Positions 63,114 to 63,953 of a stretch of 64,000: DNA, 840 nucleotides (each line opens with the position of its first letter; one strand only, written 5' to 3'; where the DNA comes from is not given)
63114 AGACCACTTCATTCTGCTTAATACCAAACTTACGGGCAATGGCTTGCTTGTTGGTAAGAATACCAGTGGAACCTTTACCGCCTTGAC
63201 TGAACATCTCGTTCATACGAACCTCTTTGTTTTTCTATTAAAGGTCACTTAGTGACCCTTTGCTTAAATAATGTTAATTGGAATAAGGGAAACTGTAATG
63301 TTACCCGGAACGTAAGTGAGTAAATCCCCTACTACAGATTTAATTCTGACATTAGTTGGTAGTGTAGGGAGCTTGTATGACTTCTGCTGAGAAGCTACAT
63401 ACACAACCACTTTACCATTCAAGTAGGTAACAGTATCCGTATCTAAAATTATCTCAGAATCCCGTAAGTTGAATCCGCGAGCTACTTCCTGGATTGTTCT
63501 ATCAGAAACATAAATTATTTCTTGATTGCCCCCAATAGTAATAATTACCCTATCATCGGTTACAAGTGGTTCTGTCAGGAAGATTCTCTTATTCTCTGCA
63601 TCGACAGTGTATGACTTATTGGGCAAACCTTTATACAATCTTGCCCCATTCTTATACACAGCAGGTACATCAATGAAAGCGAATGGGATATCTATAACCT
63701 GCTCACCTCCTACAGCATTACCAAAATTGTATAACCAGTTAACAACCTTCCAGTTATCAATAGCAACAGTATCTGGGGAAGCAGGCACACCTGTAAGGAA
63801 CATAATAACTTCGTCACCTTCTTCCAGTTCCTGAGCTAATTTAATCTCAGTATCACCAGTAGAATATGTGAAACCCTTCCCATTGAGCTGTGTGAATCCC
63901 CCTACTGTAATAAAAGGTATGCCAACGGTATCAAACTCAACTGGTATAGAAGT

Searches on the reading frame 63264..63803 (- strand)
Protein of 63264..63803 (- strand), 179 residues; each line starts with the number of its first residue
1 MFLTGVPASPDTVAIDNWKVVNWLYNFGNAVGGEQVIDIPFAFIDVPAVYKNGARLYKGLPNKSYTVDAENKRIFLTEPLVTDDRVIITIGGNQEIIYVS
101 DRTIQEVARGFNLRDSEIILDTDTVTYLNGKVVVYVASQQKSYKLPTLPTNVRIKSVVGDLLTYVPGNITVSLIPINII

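Call 56: search_protein_families(library=pfam, proteins=[window:63264-63803:-], max_evalue=10)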
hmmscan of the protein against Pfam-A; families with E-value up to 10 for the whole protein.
window:63264-63803:- (179 aa): 1 family
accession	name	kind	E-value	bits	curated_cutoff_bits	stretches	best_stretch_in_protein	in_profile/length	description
PF19433.5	NDNF_C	-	0.2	11.5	26.5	1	117-156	23-62/175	Neuron-derived Neurotrophic Factor C-terminal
